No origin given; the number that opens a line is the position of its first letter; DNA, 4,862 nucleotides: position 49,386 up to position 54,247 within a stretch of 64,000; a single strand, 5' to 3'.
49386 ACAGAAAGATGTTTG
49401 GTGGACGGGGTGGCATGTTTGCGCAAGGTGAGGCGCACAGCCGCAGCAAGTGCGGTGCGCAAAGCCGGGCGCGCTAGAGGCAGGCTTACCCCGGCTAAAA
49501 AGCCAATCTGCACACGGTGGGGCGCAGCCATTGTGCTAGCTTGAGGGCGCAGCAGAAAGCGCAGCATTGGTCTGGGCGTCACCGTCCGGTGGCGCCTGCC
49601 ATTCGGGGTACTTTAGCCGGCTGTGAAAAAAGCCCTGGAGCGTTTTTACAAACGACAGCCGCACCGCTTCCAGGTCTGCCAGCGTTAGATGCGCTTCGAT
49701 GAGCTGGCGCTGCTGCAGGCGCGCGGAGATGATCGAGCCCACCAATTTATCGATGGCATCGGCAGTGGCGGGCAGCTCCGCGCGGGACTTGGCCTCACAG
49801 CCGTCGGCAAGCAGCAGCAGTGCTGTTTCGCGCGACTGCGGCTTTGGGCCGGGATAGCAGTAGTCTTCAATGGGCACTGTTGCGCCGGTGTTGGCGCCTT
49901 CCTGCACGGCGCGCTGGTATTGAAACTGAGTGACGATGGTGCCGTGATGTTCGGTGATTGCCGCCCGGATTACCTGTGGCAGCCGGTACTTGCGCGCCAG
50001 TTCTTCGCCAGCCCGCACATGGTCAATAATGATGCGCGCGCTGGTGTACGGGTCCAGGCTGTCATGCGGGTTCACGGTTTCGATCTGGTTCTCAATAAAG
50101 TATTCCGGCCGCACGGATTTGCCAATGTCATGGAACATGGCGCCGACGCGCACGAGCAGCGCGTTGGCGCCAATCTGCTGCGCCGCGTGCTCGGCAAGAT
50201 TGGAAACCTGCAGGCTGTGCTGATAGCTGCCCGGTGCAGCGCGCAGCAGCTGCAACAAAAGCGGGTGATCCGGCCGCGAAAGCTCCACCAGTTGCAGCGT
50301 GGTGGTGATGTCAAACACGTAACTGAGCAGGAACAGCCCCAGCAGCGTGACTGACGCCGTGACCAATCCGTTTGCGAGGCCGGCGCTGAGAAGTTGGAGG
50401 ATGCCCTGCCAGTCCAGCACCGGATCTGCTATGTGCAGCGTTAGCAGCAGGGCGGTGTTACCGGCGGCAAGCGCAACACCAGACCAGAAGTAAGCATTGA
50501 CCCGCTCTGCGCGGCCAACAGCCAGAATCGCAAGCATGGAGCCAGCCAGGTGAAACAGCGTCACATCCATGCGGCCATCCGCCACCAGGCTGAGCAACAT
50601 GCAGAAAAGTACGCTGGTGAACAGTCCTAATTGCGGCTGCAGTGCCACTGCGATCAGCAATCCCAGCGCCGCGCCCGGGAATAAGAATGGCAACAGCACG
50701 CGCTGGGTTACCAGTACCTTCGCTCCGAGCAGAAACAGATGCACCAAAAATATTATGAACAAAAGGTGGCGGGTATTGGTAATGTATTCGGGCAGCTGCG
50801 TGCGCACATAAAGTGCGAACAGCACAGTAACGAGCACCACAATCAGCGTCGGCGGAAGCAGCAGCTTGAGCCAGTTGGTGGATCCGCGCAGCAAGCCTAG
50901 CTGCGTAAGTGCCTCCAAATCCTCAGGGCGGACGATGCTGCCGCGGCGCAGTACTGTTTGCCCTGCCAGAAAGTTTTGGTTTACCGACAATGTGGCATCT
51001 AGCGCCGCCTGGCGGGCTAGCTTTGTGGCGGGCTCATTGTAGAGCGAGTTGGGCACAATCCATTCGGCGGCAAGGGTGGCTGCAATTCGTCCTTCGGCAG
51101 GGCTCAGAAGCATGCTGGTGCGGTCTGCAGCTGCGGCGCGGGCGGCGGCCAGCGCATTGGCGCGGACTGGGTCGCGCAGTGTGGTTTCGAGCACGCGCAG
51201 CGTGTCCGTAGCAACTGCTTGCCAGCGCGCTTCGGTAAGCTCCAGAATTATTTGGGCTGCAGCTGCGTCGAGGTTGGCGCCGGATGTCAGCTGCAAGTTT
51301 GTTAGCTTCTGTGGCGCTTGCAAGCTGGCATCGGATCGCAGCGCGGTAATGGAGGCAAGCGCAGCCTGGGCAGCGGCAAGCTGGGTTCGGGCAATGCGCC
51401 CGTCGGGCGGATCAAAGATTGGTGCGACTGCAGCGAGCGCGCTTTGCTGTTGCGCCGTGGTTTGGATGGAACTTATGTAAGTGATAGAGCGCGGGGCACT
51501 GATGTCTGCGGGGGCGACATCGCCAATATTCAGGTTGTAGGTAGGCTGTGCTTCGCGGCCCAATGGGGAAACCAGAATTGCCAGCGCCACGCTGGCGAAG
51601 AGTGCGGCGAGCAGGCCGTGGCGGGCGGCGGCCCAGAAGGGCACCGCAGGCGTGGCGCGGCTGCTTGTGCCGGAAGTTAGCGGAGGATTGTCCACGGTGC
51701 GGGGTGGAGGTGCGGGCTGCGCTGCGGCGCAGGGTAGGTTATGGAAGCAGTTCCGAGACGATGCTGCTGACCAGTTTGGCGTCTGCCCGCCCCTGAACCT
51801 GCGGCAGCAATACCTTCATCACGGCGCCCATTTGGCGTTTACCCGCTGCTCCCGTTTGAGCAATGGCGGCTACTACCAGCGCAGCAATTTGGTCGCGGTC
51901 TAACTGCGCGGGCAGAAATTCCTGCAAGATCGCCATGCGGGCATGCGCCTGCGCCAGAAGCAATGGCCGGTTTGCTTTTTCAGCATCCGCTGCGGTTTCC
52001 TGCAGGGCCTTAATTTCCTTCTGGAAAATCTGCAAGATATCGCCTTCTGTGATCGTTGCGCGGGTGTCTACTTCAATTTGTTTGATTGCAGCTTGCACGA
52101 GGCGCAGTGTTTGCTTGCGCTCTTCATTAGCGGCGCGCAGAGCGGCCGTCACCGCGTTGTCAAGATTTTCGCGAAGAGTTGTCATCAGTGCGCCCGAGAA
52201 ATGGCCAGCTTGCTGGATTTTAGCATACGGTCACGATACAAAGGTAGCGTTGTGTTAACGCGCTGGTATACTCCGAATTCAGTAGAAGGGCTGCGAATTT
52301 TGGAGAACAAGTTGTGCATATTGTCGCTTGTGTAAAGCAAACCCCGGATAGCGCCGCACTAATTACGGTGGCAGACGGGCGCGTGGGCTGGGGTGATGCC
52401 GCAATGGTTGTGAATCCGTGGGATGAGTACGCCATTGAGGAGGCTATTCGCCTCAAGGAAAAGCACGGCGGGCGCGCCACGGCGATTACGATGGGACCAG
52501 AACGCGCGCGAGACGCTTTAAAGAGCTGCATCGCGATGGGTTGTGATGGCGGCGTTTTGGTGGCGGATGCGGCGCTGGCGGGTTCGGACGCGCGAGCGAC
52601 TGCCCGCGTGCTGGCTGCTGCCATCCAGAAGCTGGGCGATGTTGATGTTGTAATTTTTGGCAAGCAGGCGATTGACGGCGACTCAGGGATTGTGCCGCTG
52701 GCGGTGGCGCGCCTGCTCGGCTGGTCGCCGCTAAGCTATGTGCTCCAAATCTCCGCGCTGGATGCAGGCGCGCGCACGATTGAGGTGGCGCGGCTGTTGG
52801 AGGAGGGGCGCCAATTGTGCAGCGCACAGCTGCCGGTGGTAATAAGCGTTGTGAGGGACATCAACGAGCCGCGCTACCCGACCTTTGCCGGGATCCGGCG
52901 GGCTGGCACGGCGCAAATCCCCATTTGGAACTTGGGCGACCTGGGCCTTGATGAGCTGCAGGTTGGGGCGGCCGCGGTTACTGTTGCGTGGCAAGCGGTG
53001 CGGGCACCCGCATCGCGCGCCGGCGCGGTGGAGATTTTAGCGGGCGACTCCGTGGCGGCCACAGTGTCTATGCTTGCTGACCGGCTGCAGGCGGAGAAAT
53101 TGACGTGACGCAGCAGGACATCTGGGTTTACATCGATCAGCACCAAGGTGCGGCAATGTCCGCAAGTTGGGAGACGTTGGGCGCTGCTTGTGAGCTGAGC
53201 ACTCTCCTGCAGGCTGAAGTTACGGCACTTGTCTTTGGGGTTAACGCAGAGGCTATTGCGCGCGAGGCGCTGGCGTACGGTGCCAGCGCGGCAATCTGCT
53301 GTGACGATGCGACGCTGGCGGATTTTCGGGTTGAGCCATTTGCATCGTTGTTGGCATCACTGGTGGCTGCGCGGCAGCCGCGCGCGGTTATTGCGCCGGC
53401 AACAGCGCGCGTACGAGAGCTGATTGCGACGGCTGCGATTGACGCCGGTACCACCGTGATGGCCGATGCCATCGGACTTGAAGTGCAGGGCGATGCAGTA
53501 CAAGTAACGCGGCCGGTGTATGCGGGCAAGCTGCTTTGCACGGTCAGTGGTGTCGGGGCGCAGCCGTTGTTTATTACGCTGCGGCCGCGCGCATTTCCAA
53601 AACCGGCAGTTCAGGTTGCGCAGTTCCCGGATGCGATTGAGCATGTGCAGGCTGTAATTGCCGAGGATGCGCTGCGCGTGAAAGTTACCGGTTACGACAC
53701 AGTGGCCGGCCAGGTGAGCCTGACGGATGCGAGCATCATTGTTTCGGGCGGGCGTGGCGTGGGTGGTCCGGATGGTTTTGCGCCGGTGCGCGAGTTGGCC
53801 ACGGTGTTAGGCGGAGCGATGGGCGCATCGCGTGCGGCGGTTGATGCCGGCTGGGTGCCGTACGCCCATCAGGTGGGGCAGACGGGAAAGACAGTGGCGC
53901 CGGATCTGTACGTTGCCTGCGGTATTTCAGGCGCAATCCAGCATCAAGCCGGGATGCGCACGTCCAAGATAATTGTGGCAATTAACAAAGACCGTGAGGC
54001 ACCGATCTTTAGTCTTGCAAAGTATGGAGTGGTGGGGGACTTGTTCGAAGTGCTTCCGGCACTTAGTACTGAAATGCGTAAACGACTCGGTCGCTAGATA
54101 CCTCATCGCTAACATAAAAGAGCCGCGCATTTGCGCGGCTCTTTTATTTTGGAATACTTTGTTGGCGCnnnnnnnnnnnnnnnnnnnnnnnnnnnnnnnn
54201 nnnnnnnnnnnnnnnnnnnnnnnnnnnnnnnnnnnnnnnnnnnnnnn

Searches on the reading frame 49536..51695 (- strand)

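Call 22: search_protein_families(library=ncbifam, proteins=[window:49536-51695:-], max_evalue=0.00001)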
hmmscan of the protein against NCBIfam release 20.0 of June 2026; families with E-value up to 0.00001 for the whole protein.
window:49536-51695:- (719 aa): 4 families
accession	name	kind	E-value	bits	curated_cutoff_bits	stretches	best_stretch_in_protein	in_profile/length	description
TIGR00277.1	HDIG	domain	2e-23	82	27.6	1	488-585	3-83/84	HDIG domain-containing metalloprotein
TIGR03319.1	RNase_Y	equivalog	3e-08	32.6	454.35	0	491-531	331-371/514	ribonuclease Y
NF009347.0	PRK12705.1-4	equivalog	3.4e-07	29.3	579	0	492-531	287-326/473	hypothetical protein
NF000997.0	PRK00106.1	equivalog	3e-06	26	937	0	492-530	353-391/535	ribonuclease Y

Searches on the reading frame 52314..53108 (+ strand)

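Call 35: search_protein_families(library=pfam, proteins=[window:52314-53108:+], max_evalue=0.00001)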
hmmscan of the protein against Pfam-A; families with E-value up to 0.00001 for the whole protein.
window:52314-53108:+ (264 aa): 1 family
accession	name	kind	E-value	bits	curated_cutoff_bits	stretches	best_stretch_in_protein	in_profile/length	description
PF01012.27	ETF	-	3.6e-38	131.6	26.7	1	31-207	11-178/181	Electron transfer flavoprotein domain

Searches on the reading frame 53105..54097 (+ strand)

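Call 35: search_protein_families(library=pfam, proteins=[window:53105-54097:+], max_evalue=0.00001)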
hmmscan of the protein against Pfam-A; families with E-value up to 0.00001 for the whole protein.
window:53105-54097:+ (330 aa): 2 families
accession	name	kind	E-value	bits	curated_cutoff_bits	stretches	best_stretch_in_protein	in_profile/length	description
PF00766.25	ETF_alpha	-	2.1e-35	121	27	1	206-285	2-81/81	Electron transfer flavoprotein FAD-binding domain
PF01012.27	ETF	-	2e-30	106.4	26.7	1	6-172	1-168/181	Electron transfer flavoprotein domain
